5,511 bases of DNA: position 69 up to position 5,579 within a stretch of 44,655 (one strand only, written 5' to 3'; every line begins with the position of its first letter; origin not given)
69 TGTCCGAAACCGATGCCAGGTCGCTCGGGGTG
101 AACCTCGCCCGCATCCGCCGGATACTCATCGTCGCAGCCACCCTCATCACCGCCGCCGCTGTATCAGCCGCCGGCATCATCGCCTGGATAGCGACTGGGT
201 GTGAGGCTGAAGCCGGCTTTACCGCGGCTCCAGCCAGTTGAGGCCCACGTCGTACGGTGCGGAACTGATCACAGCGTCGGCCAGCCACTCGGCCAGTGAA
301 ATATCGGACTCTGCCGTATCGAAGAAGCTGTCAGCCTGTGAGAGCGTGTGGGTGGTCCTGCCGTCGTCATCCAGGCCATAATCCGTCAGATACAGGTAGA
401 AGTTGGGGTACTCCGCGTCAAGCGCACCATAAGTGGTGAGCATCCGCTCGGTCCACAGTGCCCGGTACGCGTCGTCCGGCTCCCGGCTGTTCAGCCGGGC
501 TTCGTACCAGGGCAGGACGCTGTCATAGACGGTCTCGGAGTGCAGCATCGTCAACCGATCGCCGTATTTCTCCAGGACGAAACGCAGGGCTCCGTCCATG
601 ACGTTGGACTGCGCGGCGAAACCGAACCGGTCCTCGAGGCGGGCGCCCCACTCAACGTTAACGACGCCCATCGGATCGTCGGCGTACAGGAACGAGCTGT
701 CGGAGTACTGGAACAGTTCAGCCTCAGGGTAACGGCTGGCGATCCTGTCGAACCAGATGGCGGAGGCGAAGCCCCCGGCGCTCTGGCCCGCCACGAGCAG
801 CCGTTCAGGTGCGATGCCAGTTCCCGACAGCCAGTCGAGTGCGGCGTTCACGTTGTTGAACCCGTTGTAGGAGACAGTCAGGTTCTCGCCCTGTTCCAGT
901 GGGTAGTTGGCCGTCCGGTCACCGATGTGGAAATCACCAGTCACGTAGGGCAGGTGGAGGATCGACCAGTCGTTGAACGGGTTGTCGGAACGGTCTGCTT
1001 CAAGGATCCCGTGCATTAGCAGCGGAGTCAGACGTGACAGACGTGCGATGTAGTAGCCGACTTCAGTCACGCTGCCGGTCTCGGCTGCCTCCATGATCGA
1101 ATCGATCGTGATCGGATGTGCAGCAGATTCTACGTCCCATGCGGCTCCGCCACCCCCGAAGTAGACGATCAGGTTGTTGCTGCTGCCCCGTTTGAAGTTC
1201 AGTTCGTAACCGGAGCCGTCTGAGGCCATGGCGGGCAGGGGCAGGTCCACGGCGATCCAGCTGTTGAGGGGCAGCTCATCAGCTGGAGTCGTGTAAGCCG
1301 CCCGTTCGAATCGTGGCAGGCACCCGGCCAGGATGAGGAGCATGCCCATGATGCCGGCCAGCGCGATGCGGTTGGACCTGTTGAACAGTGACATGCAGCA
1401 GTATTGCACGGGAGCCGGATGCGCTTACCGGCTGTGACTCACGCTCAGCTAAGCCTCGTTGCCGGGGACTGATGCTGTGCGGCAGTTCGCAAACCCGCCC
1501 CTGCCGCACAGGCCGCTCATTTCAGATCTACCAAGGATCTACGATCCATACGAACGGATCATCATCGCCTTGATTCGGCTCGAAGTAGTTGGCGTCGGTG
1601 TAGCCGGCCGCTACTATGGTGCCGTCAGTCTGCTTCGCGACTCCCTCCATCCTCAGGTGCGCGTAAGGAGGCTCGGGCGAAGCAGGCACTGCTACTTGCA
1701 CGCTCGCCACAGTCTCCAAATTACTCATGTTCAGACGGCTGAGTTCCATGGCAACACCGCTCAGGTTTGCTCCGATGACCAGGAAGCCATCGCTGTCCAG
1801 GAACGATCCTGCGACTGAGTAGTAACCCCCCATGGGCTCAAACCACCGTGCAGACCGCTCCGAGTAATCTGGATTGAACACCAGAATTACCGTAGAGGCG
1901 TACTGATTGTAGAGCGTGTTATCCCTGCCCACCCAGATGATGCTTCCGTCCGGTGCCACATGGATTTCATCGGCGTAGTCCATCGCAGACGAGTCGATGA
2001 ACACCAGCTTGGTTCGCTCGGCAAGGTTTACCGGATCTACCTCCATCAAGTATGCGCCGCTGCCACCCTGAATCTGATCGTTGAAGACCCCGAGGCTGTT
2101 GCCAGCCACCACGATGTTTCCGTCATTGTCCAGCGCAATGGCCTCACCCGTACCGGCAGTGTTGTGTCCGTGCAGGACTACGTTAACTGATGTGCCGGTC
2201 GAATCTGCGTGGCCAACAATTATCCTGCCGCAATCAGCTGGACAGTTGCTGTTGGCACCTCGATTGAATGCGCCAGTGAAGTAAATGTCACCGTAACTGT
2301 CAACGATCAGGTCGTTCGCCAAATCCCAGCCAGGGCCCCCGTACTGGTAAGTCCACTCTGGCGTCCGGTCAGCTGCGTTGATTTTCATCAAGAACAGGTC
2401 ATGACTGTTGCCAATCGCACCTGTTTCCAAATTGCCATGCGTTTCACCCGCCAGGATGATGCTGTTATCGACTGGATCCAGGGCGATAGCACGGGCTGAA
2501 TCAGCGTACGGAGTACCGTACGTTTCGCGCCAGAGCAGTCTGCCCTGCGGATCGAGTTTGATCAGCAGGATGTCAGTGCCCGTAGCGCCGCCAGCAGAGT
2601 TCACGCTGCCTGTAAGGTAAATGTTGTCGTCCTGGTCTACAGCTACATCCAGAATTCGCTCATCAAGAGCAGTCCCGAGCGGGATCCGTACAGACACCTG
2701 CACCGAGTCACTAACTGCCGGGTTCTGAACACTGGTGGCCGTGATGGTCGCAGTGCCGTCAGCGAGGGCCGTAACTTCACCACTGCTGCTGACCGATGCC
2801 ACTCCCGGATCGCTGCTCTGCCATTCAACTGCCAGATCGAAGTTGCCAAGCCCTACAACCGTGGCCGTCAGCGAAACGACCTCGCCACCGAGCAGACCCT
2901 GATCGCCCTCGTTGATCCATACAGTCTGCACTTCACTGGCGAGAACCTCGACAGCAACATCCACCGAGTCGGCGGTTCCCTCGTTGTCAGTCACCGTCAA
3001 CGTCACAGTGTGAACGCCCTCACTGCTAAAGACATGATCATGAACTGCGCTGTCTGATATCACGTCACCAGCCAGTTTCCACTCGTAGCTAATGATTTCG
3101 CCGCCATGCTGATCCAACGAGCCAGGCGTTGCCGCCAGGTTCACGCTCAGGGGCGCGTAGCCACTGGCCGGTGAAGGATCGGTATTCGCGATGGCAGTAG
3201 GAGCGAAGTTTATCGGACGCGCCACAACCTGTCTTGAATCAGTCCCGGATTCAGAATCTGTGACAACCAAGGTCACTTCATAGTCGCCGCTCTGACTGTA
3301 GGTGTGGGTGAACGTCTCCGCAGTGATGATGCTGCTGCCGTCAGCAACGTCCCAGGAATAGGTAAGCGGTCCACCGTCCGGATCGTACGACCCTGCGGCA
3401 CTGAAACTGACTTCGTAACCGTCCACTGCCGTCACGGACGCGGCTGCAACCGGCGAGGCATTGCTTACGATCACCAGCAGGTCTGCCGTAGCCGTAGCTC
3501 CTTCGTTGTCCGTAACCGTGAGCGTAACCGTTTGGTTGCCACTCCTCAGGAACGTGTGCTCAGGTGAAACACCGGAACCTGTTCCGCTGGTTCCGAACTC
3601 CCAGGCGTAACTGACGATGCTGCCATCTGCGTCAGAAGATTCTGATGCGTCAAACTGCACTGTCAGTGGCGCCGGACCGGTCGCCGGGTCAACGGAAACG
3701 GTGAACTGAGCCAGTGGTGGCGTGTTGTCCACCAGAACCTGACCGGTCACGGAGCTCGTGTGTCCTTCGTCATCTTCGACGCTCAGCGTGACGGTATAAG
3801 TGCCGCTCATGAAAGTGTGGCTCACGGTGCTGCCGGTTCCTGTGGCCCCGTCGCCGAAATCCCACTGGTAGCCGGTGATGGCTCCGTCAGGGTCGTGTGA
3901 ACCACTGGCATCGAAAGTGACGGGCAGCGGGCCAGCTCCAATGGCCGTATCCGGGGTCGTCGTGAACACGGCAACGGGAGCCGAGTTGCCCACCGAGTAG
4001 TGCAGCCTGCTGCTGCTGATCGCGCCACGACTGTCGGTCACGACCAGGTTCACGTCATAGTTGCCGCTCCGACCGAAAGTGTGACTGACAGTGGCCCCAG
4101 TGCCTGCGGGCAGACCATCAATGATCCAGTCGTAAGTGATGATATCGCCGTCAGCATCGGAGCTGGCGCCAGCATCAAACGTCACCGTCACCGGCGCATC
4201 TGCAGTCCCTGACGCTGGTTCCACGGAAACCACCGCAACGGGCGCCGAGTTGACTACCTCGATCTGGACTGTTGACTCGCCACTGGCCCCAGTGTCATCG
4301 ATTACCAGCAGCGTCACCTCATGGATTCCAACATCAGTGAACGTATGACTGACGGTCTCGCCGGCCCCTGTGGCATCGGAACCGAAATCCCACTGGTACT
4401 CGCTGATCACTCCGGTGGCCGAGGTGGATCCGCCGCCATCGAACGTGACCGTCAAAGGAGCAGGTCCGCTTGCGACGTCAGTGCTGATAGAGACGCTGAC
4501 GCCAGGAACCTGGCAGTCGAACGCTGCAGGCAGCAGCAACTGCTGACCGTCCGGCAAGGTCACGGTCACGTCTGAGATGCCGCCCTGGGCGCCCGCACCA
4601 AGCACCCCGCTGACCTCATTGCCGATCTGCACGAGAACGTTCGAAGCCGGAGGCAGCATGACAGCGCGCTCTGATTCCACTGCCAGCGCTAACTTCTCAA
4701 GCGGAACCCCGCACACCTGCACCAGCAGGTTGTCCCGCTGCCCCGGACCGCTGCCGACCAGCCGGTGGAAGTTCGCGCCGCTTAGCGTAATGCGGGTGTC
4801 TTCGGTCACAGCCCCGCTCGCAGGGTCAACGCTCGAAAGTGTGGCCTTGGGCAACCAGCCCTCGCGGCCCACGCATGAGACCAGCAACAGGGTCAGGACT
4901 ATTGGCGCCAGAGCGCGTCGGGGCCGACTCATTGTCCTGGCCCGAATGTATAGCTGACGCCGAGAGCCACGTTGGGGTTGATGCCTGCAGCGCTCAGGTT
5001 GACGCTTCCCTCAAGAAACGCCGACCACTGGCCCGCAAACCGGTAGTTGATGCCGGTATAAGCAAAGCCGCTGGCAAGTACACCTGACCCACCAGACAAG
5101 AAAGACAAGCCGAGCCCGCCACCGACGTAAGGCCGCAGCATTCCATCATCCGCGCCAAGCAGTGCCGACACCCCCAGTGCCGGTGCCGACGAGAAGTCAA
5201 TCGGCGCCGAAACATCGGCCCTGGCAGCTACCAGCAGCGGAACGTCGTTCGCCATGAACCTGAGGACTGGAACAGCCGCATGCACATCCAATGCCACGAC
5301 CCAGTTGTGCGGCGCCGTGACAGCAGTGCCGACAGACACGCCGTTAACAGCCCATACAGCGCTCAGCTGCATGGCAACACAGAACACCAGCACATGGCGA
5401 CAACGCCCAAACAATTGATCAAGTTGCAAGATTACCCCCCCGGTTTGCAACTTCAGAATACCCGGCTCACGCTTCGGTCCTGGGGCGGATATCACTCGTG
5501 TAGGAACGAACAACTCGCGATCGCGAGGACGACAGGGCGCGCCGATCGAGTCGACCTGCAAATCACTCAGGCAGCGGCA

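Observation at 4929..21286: Three paralogous mini beta-barrel modules, each next to a giant PKD/Ig lipoprotein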

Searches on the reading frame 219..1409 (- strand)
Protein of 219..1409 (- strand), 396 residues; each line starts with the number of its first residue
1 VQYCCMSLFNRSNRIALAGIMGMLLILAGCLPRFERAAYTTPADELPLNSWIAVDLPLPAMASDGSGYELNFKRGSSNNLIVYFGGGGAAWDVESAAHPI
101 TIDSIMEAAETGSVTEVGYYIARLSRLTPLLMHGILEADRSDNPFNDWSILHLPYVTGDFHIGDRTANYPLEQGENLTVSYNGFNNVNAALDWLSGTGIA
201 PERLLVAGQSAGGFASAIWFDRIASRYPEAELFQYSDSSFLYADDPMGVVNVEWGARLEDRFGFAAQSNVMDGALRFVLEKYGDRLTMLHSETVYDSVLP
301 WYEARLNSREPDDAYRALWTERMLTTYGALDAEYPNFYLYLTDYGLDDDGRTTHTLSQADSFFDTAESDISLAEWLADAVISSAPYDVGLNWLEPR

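Call 79: search_protein_families(library=pfam, proteins=[window:219-1409:-], max_evalue=0.0001)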
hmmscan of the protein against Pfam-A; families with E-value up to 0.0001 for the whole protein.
window:219-1409:- (396 aa): 1 family
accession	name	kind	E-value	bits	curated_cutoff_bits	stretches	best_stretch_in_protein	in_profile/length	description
PF03283.19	PAE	-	1.2e-11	44.8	26.6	1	61-239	23-186/355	Pectinacetylesterase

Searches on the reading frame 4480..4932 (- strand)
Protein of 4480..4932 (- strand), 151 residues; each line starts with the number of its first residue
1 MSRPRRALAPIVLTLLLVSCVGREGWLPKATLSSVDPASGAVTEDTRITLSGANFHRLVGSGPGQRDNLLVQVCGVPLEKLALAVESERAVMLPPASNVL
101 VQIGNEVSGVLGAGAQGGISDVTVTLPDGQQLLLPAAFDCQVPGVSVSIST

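Call 104: search_protein_families(library=pfam, proteins=[window:4480-4932:-], max_evalue=1)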
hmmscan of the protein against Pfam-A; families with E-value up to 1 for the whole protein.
window:4480-4932:- (151 aa): 1 family
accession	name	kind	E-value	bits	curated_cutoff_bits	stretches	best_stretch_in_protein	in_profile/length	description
PF01833.30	TIG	-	3.4e-05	24.2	20.9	1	31-109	2-72/84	IPT/TIG domain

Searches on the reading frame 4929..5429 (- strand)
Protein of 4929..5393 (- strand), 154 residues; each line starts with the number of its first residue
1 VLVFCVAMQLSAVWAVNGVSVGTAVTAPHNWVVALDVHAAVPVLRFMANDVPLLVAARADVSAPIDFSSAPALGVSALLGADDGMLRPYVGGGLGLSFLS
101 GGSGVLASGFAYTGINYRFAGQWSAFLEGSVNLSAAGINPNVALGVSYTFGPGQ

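Call 8: search_protein_families(library=pfam, proteins=[window:4929-5393:-], max_evalue=1)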
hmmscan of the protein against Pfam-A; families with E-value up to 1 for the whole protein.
window:4929-5393:- (154 aa): 0 families

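Call 12: search_protein_families(library=ncbifam, proteins=[window:4929-5393:-], max_evalue=1)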
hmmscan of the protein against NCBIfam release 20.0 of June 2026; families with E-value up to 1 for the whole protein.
window:4929-5393:- (154 aa): 0 families

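Call 14: find_homologous_proteins(query=window:4929-5393:-, max_evalue=0.01)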
Query window:4929-5393:- (154 aa): 7 proteins with E <= 0.01 among 307 candidates.
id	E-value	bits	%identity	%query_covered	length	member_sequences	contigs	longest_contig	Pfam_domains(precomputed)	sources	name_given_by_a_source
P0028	1.8e-90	319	99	100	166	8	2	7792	-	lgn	-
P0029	7.4e-79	281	84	99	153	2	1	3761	-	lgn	-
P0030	6.0e-78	278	84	99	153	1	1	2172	-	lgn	-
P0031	4.3e-65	236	76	95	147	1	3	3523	-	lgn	-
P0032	4.3e-60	220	69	100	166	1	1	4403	-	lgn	-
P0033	1.2e-55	206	64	100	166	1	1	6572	-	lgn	-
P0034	1.7e-18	85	39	94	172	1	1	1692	-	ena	-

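Call 35: find_encoding_contigs(protein=P0033, flank=10000, max_places=3)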
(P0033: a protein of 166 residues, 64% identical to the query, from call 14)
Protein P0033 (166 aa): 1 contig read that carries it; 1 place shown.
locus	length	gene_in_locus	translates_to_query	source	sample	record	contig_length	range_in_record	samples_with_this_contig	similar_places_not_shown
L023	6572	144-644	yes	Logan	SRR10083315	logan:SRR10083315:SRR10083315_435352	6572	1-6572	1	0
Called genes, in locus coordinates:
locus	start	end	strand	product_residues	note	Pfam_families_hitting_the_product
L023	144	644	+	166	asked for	-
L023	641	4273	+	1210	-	PF00801:PKD, PF18911:PKD_4, PF00801:PKD, PF18911:PKD_4, PF00801:PKD, PF18911:PKD_4, PF00801:PKD, PF18911:PKD_4, +10 more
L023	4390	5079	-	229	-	PF07853:DUF1648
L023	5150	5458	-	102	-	PF05016:ParE_toxin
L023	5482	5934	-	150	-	PF21217:PaaA2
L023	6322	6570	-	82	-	?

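Call 36: find_encoding_contigs(protein=P0032, flank=10000, max_places=3)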
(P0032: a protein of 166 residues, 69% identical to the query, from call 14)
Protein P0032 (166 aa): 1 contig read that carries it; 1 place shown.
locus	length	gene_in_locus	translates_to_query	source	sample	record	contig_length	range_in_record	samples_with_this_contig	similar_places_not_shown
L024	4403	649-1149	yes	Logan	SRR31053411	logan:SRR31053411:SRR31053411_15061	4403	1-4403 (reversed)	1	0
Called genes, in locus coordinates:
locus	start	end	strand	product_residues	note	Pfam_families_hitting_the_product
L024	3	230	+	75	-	?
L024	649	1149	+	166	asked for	-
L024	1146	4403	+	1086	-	?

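Call 37: find_encoding_contigs(protein=P0034, flank=10000, max_places=3)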
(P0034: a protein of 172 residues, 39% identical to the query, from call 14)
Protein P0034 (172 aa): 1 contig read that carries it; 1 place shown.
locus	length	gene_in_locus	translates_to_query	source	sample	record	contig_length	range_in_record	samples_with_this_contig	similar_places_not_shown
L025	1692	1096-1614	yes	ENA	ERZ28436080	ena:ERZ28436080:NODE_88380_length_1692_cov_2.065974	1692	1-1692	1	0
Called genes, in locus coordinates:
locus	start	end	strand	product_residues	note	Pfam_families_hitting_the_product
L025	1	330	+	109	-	?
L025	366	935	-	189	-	PF00210:Ferritin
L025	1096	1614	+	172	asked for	-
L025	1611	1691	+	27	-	?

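Call 58: find_related_loci(query=A1, collection=metagenome_contigs, flank=6000)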
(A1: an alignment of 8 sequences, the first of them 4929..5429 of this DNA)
Query A1 (166 aa) in metagenome_contigs; peptide patterns used: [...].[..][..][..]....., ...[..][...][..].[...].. (x = any residue, [..] = any of these).
598 stretches matched a pattern, but none encodes a relative of the query by tblastn (E <= 1e-3).

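Call 104: search_protein_families(library=pfam, proteins=[L023:641-1093:+], max_evalue=1)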
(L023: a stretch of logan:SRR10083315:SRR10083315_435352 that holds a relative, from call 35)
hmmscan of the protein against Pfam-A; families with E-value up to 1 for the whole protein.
L023:641-1093:+ (151 aa): 1 family
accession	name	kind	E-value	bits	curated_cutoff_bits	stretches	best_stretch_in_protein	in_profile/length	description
PF01833.30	TIG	-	1.5e-06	28.5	20.9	1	31-97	2-60/84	IPT/TIG domain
